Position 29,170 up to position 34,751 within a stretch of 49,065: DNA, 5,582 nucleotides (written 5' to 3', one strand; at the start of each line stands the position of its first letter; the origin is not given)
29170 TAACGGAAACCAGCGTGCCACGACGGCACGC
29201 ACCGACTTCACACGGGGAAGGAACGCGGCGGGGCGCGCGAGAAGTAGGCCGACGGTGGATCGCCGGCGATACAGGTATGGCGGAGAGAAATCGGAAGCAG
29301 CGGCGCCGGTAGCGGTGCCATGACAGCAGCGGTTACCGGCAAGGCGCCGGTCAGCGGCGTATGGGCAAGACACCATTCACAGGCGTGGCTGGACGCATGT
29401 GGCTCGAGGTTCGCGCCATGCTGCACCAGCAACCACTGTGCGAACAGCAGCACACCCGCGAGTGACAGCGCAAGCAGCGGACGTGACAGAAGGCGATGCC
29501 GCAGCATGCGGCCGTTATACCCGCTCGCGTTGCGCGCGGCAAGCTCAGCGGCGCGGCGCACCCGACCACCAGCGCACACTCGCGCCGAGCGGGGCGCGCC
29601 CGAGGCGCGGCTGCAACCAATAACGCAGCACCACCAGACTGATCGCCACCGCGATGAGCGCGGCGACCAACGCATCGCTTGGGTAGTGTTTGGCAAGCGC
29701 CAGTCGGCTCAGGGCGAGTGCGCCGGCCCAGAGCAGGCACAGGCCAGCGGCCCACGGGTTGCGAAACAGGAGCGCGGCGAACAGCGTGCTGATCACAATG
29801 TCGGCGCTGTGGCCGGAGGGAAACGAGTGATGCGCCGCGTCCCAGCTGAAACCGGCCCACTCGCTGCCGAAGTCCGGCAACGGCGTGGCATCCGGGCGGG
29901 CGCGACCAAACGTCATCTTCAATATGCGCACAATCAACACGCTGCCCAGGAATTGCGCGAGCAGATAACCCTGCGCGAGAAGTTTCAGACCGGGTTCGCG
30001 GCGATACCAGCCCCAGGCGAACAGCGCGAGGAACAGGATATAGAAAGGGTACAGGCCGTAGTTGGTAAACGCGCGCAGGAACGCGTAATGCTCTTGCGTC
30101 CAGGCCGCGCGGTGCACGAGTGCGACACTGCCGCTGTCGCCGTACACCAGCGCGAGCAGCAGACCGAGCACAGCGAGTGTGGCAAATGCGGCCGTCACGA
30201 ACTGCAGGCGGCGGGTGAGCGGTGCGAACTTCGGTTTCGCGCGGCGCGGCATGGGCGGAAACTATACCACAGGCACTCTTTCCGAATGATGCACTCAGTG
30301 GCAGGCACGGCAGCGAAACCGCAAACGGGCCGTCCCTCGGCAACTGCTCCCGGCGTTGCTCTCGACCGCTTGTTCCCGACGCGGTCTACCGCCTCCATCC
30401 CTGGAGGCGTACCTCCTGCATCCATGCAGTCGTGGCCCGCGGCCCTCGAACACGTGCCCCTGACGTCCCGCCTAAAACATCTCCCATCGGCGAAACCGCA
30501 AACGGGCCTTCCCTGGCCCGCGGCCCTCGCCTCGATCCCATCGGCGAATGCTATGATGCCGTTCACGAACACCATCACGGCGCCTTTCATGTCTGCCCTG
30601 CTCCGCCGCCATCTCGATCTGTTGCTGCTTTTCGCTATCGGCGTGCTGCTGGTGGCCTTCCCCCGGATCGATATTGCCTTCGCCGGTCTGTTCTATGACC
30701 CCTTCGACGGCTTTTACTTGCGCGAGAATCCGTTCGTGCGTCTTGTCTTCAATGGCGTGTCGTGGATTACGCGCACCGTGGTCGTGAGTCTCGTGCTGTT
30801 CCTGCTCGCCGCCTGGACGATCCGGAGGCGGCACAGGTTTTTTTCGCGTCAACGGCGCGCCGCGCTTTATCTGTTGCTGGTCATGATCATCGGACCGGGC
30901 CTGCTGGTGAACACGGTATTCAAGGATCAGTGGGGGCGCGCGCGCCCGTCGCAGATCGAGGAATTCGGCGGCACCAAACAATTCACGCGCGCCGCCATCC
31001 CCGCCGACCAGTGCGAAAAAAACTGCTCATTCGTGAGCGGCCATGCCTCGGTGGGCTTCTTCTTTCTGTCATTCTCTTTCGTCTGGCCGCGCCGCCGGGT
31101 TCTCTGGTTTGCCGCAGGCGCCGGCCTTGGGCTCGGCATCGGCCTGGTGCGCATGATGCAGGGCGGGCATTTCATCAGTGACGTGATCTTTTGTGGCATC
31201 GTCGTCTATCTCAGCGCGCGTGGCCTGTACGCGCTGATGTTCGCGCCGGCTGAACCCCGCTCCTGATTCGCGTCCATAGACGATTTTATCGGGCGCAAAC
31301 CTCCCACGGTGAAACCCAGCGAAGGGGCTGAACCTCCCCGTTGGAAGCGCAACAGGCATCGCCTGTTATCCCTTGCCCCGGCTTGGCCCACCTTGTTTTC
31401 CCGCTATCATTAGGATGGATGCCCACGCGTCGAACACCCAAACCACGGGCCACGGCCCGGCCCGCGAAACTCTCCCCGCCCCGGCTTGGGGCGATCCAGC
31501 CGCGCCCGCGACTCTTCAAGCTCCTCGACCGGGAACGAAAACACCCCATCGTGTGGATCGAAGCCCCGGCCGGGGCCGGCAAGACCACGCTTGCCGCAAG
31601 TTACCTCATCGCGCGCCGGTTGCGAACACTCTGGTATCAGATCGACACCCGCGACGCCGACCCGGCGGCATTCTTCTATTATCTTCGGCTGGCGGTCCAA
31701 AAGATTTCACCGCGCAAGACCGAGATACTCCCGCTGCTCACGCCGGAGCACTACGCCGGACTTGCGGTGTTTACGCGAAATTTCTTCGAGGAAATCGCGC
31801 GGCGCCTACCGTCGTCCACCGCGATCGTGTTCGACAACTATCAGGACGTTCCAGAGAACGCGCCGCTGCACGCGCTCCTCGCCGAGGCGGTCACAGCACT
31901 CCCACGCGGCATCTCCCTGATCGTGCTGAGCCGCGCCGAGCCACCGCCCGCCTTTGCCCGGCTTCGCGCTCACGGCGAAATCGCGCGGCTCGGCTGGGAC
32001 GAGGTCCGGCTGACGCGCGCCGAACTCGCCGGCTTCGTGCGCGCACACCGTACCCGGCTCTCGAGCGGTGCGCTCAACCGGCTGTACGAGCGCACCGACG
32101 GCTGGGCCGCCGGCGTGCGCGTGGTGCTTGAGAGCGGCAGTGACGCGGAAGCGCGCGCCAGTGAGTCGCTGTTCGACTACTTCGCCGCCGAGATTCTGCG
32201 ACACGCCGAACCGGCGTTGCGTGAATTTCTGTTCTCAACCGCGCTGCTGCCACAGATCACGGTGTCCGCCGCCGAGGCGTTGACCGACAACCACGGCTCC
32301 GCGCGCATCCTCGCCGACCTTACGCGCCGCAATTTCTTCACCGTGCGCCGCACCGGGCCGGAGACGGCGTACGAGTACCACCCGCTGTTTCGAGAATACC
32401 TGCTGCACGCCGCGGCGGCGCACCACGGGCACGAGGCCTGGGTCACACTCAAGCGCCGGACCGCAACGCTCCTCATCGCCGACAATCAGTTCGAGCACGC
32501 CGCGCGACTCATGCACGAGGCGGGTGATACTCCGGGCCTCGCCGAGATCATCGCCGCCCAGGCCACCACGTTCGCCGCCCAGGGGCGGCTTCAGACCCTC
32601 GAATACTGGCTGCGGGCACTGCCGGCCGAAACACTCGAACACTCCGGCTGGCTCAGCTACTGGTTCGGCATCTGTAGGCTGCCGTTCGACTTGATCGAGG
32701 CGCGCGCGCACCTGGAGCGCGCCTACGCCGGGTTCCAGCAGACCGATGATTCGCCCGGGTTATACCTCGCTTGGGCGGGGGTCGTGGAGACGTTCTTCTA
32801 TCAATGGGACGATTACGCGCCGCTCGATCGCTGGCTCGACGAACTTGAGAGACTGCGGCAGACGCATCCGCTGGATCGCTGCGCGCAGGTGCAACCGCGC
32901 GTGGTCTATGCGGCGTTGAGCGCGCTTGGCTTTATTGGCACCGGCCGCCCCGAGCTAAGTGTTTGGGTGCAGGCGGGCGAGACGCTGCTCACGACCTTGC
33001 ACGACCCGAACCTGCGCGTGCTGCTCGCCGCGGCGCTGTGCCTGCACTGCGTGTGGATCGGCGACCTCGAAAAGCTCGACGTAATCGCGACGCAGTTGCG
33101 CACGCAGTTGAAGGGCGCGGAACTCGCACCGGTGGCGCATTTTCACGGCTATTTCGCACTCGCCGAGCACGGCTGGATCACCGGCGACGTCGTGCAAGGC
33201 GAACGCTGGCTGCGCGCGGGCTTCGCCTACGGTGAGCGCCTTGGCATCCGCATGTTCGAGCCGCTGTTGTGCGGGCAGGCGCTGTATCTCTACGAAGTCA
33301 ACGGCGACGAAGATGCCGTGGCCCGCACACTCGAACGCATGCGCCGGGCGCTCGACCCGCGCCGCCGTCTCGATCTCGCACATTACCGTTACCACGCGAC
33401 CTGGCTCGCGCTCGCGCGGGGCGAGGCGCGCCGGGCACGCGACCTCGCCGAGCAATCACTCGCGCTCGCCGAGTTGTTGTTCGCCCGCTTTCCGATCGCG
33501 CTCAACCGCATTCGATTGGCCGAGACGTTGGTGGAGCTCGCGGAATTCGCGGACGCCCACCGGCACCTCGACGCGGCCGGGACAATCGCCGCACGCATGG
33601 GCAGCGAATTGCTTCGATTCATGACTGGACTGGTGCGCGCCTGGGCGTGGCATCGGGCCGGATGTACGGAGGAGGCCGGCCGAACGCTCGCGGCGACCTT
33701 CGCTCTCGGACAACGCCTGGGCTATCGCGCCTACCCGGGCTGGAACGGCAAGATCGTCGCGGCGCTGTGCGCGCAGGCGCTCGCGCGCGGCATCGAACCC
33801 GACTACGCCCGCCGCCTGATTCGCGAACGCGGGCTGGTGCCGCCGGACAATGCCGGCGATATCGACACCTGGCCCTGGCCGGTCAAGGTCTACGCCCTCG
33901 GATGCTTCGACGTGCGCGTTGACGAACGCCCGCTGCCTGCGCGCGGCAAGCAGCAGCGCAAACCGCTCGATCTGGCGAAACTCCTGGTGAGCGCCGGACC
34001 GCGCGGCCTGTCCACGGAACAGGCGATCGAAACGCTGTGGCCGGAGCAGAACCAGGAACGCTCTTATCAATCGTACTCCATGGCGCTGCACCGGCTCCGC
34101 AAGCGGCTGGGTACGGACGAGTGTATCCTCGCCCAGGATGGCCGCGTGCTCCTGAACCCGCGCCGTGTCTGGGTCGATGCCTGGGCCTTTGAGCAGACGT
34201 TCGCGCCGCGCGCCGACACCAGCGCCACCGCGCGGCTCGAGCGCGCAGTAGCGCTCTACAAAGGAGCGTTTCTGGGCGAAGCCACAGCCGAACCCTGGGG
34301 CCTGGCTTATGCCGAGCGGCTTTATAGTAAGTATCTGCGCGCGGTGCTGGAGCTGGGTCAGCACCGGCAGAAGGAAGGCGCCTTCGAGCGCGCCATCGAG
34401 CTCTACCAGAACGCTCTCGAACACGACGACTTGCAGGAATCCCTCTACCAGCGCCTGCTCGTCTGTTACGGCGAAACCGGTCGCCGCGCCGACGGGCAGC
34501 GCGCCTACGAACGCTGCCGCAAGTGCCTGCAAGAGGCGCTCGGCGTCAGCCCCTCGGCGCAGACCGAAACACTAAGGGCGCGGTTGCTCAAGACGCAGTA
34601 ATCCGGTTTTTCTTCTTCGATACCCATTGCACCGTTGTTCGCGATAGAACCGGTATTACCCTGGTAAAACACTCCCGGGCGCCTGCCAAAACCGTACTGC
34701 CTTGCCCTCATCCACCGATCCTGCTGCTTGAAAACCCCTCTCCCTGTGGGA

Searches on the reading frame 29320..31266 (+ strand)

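Call 6: search_protein_families(library=pfam, proteins=[window:29320-31266:+], max_evalue=0.01)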
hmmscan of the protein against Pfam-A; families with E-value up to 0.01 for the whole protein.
window:29320-31266:+ (648 aa): 2 families
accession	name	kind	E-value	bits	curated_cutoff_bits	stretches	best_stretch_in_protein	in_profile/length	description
PF01569.27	PAP2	-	7.8e-18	64.9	27.2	1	515-641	2-126/130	PAP2 superfamily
PF14378.12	PAP2_3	-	9.5e-05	22.7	27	1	489-633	40-188/190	PAP2 superfamily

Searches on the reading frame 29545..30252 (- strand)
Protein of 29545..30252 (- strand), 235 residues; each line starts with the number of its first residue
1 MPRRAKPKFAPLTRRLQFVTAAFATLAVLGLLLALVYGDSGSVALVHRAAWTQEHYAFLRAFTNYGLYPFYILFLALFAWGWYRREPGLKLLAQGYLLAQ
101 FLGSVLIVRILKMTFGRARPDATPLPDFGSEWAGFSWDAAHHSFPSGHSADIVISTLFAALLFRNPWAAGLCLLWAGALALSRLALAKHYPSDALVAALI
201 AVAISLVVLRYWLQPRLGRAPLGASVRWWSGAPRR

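Call 70: search_protein_families(library=pfam, proteins=[window:29545-30252:-], max_evalue=0.00001)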
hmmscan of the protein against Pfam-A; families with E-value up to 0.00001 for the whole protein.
window:29545-30252:- (235 aa): 2 families
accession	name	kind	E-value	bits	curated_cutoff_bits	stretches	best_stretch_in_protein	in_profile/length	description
PF01569.27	PAP2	-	6.5e-21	74.9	27.2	1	96-212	4-125/130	PAP2 superfamily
PF14378.12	PAP2_3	-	5.3e-06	26.8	27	0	49-205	20-188/190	PAP2 superfamily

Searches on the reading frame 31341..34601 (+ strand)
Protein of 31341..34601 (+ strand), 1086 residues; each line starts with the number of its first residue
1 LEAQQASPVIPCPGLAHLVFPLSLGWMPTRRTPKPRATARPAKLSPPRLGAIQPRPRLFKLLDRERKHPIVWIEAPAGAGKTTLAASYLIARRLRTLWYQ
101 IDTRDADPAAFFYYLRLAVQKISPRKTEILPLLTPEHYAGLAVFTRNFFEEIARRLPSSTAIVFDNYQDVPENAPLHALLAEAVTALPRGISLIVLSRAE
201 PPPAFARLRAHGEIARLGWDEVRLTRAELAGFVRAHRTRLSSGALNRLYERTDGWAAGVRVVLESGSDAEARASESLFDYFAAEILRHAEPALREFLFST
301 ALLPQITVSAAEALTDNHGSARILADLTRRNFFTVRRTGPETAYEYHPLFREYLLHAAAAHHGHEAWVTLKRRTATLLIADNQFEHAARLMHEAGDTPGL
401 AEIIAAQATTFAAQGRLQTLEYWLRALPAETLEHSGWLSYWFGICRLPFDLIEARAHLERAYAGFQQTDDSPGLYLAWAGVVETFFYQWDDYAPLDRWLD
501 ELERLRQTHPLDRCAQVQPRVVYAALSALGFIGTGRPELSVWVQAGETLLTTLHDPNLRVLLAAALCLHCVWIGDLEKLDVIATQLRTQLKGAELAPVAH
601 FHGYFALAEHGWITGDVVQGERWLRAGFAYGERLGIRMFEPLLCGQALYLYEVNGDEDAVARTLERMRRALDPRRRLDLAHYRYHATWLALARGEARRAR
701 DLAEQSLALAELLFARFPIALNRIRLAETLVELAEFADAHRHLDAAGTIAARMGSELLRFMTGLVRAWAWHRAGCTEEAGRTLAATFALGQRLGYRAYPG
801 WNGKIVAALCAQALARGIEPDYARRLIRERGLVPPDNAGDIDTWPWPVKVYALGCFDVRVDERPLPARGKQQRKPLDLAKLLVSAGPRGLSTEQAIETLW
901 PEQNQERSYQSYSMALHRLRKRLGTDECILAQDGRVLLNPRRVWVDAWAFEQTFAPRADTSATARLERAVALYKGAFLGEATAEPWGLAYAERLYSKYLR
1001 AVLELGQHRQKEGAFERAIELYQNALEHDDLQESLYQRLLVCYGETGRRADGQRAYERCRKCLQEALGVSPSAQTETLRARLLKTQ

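Call 6: search_protein_families(library=pfam, proteins=[window:31341-34601:+], max_evalue=0.01)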
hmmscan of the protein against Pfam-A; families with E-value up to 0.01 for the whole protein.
window:31341-34601:+ (1086 aa): 4 families
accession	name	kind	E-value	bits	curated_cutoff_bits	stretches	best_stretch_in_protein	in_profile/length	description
PF03704.23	BTAD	-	6e-21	75.8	22.1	1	946-1083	2-146/146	Bacterial transcriptional activator domain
PF24883.2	NPHP3_N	-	0.00024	21.8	24.8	1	62-198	16-164/164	Nephrocystin 3, N-terminal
PF00486.34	Trans_reg_C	-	0.0016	18.9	26.2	0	873-926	8-60/77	Transcriptional regulatory protein, C terminal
PF00515.34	TPR_1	-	0.0026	18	27.8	0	1005-1029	7-31/34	Tetratricopeptide repeat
